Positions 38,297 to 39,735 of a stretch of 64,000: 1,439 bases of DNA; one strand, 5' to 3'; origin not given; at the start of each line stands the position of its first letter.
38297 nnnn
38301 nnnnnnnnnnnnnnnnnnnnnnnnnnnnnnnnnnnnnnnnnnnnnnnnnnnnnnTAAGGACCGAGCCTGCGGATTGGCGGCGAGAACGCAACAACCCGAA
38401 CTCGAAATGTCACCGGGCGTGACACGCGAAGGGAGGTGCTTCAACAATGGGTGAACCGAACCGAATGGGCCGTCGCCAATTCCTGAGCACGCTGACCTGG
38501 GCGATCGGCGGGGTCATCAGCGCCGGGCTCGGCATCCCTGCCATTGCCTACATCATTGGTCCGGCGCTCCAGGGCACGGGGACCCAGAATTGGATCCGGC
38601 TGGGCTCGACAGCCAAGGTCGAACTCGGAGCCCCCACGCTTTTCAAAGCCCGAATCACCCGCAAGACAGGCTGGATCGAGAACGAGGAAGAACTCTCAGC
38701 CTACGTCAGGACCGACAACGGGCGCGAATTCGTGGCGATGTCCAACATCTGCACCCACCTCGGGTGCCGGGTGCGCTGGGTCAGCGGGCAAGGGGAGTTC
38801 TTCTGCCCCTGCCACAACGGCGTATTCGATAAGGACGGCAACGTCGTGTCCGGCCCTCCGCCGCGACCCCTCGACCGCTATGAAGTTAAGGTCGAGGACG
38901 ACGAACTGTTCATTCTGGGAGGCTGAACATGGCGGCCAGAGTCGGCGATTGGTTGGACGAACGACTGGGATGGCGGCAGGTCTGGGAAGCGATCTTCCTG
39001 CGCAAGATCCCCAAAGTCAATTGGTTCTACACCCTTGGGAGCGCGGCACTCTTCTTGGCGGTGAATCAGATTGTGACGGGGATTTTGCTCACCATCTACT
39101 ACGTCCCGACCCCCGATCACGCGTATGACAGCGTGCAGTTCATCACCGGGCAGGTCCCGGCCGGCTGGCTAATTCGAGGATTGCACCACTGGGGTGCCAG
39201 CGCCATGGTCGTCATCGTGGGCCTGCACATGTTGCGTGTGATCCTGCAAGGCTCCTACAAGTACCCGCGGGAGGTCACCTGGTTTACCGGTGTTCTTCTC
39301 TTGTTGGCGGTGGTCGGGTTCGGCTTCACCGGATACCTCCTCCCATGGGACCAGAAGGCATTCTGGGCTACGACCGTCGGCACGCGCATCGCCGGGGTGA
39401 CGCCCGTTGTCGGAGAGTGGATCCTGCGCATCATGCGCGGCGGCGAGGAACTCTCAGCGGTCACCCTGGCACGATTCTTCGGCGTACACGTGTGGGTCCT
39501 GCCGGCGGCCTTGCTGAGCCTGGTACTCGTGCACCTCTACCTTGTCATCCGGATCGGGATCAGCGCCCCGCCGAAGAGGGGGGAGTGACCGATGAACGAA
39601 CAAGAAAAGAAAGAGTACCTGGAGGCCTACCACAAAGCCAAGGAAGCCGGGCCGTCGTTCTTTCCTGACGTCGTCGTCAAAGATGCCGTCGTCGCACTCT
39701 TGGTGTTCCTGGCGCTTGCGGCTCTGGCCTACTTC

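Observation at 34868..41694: One tightly packed block joins three different quinol-oxidising modules, and three of its membrane subunits end in the same PSCyt1-like monoheme domain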

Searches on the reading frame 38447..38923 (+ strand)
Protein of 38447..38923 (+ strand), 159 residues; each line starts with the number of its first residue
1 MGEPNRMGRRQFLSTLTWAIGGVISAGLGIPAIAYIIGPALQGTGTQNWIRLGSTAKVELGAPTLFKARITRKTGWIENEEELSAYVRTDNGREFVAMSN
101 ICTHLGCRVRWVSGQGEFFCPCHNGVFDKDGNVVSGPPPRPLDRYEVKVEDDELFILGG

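Call 3: search_protein_families(library=pfam, proteins=[window:38447-38923:+], max_evalue=0.01)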
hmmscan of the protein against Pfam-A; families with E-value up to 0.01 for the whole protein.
window:38447-38923:+ (159 aa): 2 families
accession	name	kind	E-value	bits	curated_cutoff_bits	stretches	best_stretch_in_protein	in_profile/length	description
PF00355.32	Rieske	-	4.9e-12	46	20.3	1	87-145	28-87/88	Rieske [2Fe-2S] domain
PF25471.1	TM_PetC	-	8.3e-07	29.1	37.1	1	7-45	7-45/48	Iron-sulfur subunit PetC transmembrane anchor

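Call 22: search_protein_families(library=ncbifam, proteins=[window:38447-38923:+], max_evalue=0.001)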
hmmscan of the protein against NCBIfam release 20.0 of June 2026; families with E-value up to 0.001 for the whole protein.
window:38447-38923:+ (159 aa): 9 families
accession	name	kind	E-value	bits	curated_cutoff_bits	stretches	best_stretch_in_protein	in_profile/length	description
NF010001.0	PRK13474.1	subfamily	7.3e-24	84.1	154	1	5-156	10-161/178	cytochrome b6-f complex iron-sulfur subunit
NF045928.1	Cytb6fFeSPetC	equivalog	7.5e-23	80.8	250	1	5-155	10-161/179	cytochrome b6-f complex iron-sulfur subunit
TIGR01416.1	Rieske_proteo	equivalog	1.4e-17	64.3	97.4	1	87-157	101-175/176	ubiquinol-cytochrome c reductase iron-sulfur subunit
NF050121.1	bc1_QcrA_actin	exception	2.1e-11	43.9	275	1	93-152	238-300/319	cytochrome bc1 complex Rieske iron-sulfur subunit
TIGR02694.1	arsenite_ox_S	equivalog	1.1e-09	38.2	95.65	1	93-152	49-110/129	arsenate reductase (azurin) small subunit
NF007422.0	PRK09965.1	equivalog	2.9e-05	24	113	1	92-156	32-98/106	bifunctional 3-phenylpropionate/cinnamic acid dioxygenase ferredoxin subunit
NF041174.1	SDX_Thmprot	equivalog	0.00012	22.2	170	1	81-143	23-89/109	sulredoxin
NF042948.2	3PPDioc_HcaC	equivalog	0.00026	21.2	150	1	87-156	30-100/105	3-phenylpropionate/cinnamic acid dioxygenase ferredoxin subunit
NF041683.1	ant_diox_AndAb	equivalog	0.0006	20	150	1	92-154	32-96/100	anthranilate 1,2-dioxygenase ferredoxin subunit AndAb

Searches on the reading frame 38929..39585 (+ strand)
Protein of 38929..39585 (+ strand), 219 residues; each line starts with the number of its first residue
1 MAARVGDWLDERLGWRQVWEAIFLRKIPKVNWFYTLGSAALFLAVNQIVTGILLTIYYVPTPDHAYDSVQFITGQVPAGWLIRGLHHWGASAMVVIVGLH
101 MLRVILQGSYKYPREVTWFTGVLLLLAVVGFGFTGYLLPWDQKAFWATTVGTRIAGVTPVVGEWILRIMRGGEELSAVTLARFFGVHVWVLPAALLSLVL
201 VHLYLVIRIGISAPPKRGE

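Call 3: search_protein_families(library=pfam, proteins=[window:38929-39585:+], max_evalue=0.01)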
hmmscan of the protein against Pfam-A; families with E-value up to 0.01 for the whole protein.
window:38929-39585:+ (219 aa): 3 families
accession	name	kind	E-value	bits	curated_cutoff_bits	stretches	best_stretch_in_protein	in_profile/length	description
PF00033.24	Cytochrome_B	-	1.9e-51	175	27.2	1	28-206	8-185/189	Cytochrome b/b6/petB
PF13631.11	Cytochrom_B_N_2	-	3.3e-38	131.7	27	1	92-215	2-125/169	Cytochrome b(N-terminal)/b6/petB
PF14358.11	DUF4405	-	0.0018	19.2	26.7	1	39-101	5-62/66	Domain of unknown function (DUF4405)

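Call 22: search_protein_families(library=ncbifam, proteins=[window:38929-39585:+], max_evalue=0.001)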
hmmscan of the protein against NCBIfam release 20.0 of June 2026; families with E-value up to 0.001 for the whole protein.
window:38929-39585:+ (219 aa): 4 families
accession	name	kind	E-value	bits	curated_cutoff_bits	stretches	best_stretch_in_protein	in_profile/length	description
NF002990.0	PRK03735.1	subfamily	2.2e-71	240.2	325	1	2-214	2-222/223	cytochrome b6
NF040969.1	cytb_ExtP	equivalog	2.3e-64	217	290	1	28-212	19-203/205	selenite/tellurite reduction operon b-type cytochrome ExtP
NF050120.1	bc1_QcrB_actin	exception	1.6e-33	116.3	500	2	64-207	73-216/458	cytochrome bc1 complex cytochrome b subunit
NF041076.1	cyt_b_SoxC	equivalog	2.2e-25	89.5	740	1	31-212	28-201/542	proton pump complex cytochrome B SoxC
